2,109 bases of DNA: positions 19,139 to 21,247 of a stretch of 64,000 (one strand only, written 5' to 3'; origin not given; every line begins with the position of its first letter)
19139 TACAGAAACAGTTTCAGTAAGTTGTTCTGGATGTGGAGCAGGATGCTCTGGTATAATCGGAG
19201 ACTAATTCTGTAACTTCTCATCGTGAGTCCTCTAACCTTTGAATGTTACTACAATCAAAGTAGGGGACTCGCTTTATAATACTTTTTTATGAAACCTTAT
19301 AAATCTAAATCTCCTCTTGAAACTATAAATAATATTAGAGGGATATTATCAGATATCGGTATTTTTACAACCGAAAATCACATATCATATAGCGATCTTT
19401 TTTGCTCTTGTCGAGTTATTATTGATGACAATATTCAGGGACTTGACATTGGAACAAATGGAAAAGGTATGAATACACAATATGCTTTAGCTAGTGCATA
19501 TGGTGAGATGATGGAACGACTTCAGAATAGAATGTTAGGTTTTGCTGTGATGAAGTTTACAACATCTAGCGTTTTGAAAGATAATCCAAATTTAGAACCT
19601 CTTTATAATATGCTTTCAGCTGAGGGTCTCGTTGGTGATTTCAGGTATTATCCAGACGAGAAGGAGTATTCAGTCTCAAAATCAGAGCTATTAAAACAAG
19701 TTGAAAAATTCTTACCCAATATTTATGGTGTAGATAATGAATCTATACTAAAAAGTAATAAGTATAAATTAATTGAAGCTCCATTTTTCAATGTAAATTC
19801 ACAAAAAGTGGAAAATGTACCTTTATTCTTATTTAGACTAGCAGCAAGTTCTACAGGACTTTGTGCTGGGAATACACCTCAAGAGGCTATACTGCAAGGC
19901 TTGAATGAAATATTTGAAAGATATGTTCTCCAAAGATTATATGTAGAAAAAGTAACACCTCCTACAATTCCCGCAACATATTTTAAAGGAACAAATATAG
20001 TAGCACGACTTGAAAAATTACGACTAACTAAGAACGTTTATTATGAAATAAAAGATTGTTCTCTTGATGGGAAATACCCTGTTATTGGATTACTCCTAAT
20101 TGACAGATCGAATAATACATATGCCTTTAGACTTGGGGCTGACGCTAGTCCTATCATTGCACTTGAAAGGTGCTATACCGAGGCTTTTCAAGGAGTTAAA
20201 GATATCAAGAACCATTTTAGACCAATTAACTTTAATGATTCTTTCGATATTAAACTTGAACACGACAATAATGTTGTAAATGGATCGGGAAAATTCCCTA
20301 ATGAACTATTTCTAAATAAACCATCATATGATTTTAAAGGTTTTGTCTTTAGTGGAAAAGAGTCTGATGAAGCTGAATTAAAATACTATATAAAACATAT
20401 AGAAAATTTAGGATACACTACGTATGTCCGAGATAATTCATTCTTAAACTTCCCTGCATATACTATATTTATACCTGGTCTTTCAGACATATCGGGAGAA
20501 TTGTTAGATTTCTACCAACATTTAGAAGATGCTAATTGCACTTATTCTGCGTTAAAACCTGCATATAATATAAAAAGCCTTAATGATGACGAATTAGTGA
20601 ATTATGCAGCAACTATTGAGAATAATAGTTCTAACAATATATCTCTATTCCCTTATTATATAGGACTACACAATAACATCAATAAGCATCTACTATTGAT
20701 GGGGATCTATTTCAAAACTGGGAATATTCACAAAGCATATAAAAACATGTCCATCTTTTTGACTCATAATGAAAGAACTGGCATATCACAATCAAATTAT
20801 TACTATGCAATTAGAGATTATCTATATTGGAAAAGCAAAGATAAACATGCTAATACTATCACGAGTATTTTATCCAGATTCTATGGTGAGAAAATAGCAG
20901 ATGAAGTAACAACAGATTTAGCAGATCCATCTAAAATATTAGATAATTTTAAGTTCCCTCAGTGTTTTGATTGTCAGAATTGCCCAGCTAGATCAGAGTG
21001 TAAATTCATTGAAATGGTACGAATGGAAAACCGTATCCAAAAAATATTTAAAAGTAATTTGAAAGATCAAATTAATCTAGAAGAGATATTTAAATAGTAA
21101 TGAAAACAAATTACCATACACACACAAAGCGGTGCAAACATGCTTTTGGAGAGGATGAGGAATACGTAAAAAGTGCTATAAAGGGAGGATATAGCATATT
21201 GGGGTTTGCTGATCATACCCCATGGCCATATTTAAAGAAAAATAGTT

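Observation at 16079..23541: Candidate phase-variable RiPP system: tyrosine recombinase, invertible promoter and a radical SAM/YcaO operon with three precursors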

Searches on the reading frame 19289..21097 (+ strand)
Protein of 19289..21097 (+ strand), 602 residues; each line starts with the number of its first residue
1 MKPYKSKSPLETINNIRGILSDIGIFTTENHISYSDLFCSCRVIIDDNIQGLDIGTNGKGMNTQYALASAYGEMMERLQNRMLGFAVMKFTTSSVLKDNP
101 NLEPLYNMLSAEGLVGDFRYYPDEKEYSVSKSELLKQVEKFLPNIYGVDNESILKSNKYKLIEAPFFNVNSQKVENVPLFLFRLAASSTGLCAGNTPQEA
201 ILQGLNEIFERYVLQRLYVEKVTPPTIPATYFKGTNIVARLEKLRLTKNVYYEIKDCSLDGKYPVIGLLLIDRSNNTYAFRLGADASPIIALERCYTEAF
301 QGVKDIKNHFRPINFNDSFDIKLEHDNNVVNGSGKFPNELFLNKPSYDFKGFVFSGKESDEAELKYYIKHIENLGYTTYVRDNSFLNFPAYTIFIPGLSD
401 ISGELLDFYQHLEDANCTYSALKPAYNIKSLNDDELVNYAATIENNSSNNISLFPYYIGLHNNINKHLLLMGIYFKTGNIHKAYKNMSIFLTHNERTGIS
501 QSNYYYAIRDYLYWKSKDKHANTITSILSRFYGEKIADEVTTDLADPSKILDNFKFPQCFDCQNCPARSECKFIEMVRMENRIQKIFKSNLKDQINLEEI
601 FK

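Call 6: search_protein_families(library=pfam, proteins=[window:19289-21097:+], max_evalue=0.01)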
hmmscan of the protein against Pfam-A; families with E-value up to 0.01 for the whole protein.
window:19289-21097:+ (602 aa): 2 families
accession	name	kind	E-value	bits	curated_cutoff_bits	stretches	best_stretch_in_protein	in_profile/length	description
PF02624.21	YcaO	-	1.4e-40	140.1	25.7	1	57-399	1-325/325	YcaO cyclodehydratase, ATP-ad Mg2+-binding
PF18381.7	YcaO_C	-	0.0083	16.5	26.1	0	428-545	11-135/172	YcaO cyclodehydratase C-terminal domain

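Call 7: search_protein_families(library=ncbifam, proteins=[window:19289-21097:+], max_evalue=0.01)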
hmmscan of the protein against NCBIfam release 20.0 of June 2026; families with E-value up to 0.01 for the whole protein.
window:19289-21097:+ (602 aa): 5 families
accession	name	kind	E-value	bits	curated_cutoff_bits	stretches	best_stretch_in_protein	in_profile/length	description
NF040716.1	YcaO_for_S12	equivalog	1.5e-48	165.6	700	1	11-546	12-539/571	30S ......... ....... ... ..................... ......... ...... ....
TIGR00702.1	TIGR00702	domain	7.2e-32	110.9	75.65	1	8-402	2-367/377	YcaO-type kinase domain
TIGR03549.1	TIGR03549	equivalog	6.8e-30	103.9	900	1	10-543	158-684/723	OsmC domain/YcaO domain-containing protein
TIGR03604.1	TOMM_cyclo_SagD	subfamily_domain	5.2e-11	42.1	219.25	1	186-310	111-236/377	thiazole/oxazole-forming peptide maturase, SagD family component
TIGR03266.1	methan_mark_1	equivalog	2.1e-08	33.5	365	1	5-302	3-268/376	YcaO-related McrA-glycine thioamidation protein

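Call 12: find_homologous_proteins(query=window:19289-21097:+, max_evalue=1e-10)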
Query window:19289-21097:+ (602 aa): 2248 proteins with E <= 1e-10 among 8000 candidates; the best 120 are listed.
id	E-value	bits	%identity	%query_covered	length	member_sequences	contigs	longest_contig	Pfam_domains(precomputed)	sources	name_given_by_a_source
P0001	0.0e+0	1372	100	100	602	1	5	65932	PF02624.22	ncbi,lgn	ncbi:MAG: YcaO-like family protein [Bacteroidales bacterium]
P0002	0.0e+0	1086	78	100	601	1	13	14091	PF02624.22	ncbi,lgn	ncbi:MAG: YcaO-like family protein [Rikenellaceae bacterium]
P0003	0.0e+0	1053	74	100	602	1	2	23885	PF02624.22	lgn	-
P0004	2.6e-298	1009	72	100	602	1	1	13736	PF02624.22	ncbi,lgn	-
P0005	1.5e-192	659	51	99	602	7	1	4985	PF02624.22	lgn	-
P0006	3.7e-181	622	49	100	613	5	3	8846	PF02624.22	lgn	-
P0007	8.8e-181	621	49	100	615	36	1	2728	PF02624.22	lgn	-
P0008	1.8e-179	616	49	100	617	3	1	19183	PF02624.22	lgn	-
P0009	9.4e-178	611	49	100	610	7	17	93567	PF02624.22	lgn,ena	-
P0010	2.1e-177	609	49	99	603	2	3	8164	PF02624.22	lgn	-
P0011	6.0e-174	598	47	100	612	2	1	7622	PF02624.22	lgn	-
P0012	2.6e-173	596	47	100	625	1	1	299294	PF02624.22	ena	-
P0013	2.1e-170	586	48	100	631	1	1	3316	PF02624.22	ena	-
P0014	4.4e-166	572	45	100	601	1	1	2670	PF02624.22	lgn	-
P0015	1.6e-165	570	46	100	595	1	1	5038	PF02624.22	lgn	-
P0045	2.3e-124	434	41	97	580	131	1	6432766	PF02624.22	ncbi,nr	ncbi:YcaO-like family protein [Bacteroides ovatus]|nr:YcaO-like family protein [Bacteroides ovatus]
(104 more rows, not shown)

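Call 14: find_related_loci(query=A1, collection=genome_contigs, flank=8000)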
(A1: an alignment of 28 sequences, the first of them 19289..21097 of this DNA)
Query A1 (602 aa) in genome_contigs; peptide patterns used: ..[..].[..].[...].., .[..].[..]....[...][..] (x = any residue, [..] = any of these).
485 stretches matched a pattern; 462 encode a relative of the query (tblastn E <= 1e-3); the best 80 are kept; 80 distinct loci.
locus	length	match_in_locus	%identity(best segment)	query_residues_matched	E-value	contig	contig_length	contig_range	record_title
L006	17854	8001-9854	46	2-601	2e-168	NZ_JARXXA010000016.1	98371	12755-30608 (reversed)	Parabacteroides sp. PH5-46 Ga0505210_16, whole genome shotgun sequence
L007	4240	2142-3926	44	1-601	1e-169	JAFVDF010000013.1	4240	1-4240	MAG: Alloprevotella sp. isolate RGIG5064 Roe_deer_Rumen.Co__c1086370, whole genome shotgun sequence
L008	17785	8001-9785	44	1-601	3e-164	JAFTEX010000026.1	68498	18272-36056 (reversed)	MAG: Bacteroidaceae bacterium isolate RGIG3756 Roe_deer_Abomasum-1__c53015, whole genome shotgun sequence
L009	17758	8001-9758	43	1-597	2e-157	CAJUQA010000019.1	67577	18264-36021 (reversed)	MAG TPA_asm: uncultured Odoribacter sp. isolate MGBC152178 genome assembly, contig: MGBC152178.19, whole genome shotgun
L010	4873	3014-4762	40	4-600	7e-136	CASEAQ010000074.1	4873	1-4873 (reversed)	uncultured Bacteroidales bacterium isolate B10_L3_335335_idba_bin.107 genome assembly, contig: B10_L3_335335_idba_bin.10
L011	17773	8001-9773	39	4-602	2e-129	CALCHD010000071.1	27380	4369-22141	MAG TPA_asm: uncultured Bacteroidales bacterium isolate SRR6425760_bin.108_CONCOCT_v1.1_MAG genome assembly, contig: ERZ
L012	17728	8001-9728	40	1-586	2e-123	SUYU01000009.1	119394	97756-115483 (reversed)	MAG: Bacteroidales bacterium isolate SIG158 NODE_828_length_119394_cov_6.608509, whole genome shotgun sequence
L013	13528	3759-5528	38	4-601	4e-123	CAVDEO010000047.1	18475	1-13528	bacterium isolate G02607-L1_cleanbin_000017 genome assembly, contig: Spades_G02607-L1_contig_1351, whole genome shotgun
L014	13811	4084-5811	39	1-586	6e-122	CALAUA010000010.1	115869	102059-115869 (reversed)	MAG TPA_asm: uncultured Bacteroidales bacterium isolate SRR6425825_bin.94_CONCOCT_v1.1_MAG genome assembly, contig: ERZ1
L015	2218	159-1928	37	4-601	2e-129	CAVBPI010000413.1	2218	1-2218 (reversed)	bacterium isolate H07624-L1_cleanbin_000038 genome assembly, contig: Spades_H07624-L1_contig_18392, whole genome shotgun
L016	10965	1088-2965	38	1-602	3e-115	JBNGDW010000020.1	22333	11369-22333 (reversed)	MAG: Candidatus Cloacimonadia bacterium isolate E05-045 bin57.fa-20, whole genome shotgun sequence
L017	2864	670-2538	37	4-601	2e-114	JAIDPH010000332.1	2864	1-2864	MAG: Lachnospiraceae bacterium isolate SC0353_S20_4 SC0353_S20_4_contig_332, whole genome shotgun sequence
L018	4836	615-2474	35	4-601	6e-110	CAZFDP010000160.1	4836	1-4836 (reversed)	MAG TPA_asm: uncultured Phocaeicola sp. isolate SRP315200_co2_513 genome assembly, contig: NODE_33478_length_4836_cov_9.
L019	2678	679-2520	37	2-601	2e-113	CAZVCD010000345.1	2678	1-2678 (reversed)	MAG TPA_asm: uncultured Victivallales bacterium isolate binchicken_co49_16 genome assembly, contig: NODE_18630_length_26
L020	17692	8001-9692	34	2-602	2e-106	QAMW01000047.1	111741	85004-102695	MAG: Bacteroidales bacterium isolate CIM:MAG 858 contig_127, whole genome shotgun sequence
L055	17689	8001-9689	33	2-601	1e-90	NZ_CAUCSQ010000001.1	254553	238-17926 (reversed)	MAG: uncultured Bacteroides sp. isolate ERR9578195_bin.24_MetaWRAP_v1.3_MAG ERZ18533910.15, whole genome shotgun sequenc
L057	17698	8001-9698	34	4-584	1e-89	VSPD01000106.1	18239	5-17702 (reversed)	MAG: Muribaculaceae bacterium isolate SC1196_S49_bin.11 SC1196_S49_SC1196_S49_bin.11_contig_106, whole genome shotgun se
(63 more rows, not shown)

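Call 27: find_encoding_contigs(protein=P0002, flank=8000, max_places=8)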
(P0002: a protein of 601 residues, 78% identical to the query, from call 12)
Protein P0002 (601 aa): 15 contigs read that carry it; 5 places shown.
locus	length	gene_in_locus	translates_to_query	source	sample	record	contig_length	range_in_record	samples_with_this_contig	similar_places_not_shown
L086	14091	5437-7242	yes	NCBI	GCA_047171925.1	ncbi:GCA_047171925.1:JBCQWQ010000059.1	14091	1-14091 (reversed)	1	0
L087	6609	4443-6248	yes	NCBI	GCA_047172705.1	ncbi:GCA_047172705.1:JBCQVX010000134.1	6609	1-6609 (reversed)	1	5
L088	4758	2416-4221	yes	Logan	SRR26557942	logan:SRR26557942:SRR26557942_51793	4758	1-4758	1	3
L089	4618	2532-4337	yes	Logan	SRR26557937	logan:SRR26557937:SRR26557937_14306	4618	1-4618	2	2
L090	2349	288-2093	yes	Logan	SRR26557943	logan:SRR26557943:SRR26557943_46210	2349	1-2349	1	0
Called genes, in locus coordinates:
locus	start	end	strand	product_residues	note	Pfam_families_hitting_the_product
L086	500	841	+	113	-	PF21983:NikA-like, PF05713:MobC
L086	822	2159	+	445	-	PF03432:Relaxase, PF13101:DUF3945, PF13342:Toprim_Crpt (faint)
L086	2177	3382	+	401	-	PF13102:Phage_int_SAM_5, PF00589:Phage_integrase (weak)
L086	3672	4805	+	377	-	PF13353:Fer4_12, PF04055:Radical_SAM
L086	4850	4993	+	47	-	-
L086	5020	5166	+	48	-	-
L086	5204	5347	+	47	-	-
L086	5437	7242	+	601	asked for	PF02624:YcaO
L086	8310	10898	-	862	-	PF13620:CarboxypepD_reg (weak), PF13715:CarbopepD_reg_2 (weak)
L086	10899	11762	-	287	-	PF09697:Porph_ging (faint)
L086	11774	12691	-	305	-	-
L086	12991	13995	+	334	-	PF00512:HisKA (weak)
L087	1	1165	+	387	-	PF03432:Relaxase, PF13101:DUF3945, PF13342:Toprim_Crpt (faint)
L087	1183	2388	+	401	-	PF13102:Phage_int_SAM_5, PF00589:Phage_integrase (weak)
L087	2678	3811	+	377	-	PF13353:Fer4_12, PF04055:Radical_SAM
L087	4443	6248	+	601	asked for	PF02624:YcaO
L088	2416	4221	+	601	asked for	PF02624:YcaO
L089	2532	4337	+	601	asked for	PF02624:YcaO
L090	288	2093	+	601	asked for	PF02624:YcaO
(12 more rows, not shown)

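Call 29: find_encoding_contigs(protein=P0003, flank=8000, max_places=6)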
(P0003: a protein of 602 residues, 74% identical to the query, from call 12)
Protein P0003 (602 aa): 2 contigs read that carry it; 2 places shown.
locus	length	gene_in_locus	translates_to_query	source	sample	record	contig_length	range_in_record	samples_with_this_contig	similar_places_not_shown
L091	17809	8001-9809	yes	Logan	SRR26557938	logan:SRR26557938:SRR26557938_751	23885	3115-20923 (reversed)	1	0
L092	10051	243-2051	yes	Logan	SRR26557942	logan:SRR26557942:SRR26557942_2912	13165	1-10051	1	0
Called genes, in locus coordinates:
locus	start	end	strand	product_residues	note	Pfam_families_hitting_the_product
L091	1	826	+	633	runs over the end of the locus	PF08239:SH3_3, PF13306:LRR_5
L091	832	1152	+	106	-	-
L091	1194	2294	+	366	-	PF13353:Fer4_12 (weak), PF04055:Radical_SAM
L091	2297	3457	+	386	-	PF04055:Radical_SAM, PF13353:Fer4_12 (weak)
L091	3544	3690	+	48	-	-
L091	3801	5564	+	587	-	PF02310:B12-binding, PF04055:Radical_SAM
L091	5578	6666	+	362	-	PF05343:Peptidase_M42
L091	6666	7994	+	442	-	PF00919:UPF0004, PF04055:Radical_SAM, PF01938:TRAM (weak)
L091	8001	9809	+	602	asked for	PF02624:YcaO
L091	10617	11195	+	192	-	-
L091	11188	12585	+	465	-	-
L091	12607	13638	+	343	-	-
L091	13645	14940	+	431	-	-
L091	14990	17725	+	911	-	PF00350:Dynamin_N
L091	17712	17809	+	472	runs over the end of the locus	PF00350:Dynamin_N, PF01926:MMR_HSR1 (weak), PF07484:Collar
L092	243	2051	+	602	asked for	PF02624:YcaO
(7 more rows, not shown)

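Call 30: find_encoding_contigs(protein=P0004, flank=8000, max_places=6)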
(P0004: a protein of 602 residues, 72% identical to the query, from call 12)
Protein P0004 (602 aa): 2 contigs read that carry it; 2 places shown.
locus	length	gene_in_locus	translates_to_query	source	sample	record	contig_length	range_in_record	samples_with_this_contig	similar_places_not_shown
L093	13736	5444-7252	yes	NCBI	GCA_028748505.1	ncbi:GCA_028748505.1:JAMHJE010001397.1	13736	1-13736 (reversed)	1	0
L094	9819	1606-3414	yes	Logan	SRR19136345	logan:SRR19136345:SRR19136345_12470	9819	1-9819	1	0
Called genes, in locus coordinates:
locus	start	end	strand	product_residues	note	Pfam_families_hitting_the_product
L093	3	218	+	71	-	?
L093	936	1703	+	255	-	PF19775:DUF6261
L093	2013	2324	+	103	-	-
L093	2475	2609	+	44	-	-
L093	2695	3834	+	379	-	PF13353:Fer4_12 (weak), PF04055:Radical_SAM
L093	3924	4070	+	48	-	-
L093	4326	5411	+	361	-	PF05343:Peptidase_M42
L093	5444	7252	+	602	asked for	PF02624:YcaO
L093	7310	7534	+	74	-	-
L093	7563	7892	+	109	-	-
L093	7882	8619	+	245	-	PF13489:Methyltransf_23, PF08241:Methyltransf_11, PF08242:Methyltransf_12 (weak), PF13649:Methyltransf_25, PF13847:Methyltransf_31 (weak)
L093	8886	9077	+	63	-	PF00313:CSD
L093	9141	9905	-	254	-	-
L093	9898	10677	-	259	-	PF01416:PseudoU_synth_1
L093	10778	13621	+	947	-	PF00176:SNF2-rel_dom, PF00270:DEAD, PF04851:ResIII, PF00271:Helicase_C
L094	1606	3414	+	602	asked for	PF02624:YcaO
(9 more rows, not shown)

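Call 39: find_encoding_contigs(protein=P0045, flank=9000, max_places=10)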
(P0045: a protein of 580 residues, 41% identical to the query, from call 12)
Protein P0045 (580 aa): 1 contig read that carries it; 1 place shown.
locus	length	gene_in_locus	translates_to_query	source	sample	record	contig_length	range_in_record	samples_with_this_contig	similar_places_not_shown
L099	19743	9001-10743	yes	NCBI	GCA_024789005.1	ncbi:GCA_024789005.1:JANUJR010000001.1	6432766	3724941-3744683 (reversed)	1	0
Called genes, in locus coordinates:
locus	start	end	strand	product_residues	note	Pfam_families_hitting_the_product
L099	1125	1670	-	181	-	PF04893:Yip1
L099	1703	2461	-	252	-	-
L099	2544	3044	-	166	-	PF14300:DMP19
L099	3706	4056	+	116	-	PF05717:TnpB_IS66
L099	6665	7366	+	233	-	-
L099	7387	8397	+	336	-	PF14057:GGGtGRT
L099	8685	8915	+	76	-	-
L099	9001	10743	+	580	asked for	PF02624:YcaO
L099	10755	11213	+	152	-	PF13353:Fer4_12 (weak), PF04055:Radical_SAM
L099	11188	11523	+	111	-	-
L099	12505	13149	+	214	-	PF01697:Glyco_transf_92 (weak)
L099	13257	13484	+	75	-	-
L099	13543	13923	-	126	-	PF02493:MORN (faint)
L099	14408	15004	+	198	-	PF18762:Kinase-PolyVal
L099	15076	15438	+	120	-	PF07784:DUF1622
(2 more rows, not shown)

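Call 43: search_solved_structures(query=window:19289-21097:+, max_evalue=0.001, show_alignments=1)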
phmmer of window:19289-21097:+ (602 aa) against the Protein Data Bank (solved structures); distinct sequences matched with E-value up to 0.001: 2.
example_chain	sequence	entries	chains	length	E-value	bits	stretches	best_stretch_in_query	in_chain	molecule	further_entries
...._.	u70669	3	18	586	2.2e-28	102.3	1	55-401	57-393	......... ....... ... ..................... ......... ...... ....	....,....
6pe3_A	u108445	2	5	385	0.00022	23.1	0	186-325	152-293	Uncharacterized protein MJ1094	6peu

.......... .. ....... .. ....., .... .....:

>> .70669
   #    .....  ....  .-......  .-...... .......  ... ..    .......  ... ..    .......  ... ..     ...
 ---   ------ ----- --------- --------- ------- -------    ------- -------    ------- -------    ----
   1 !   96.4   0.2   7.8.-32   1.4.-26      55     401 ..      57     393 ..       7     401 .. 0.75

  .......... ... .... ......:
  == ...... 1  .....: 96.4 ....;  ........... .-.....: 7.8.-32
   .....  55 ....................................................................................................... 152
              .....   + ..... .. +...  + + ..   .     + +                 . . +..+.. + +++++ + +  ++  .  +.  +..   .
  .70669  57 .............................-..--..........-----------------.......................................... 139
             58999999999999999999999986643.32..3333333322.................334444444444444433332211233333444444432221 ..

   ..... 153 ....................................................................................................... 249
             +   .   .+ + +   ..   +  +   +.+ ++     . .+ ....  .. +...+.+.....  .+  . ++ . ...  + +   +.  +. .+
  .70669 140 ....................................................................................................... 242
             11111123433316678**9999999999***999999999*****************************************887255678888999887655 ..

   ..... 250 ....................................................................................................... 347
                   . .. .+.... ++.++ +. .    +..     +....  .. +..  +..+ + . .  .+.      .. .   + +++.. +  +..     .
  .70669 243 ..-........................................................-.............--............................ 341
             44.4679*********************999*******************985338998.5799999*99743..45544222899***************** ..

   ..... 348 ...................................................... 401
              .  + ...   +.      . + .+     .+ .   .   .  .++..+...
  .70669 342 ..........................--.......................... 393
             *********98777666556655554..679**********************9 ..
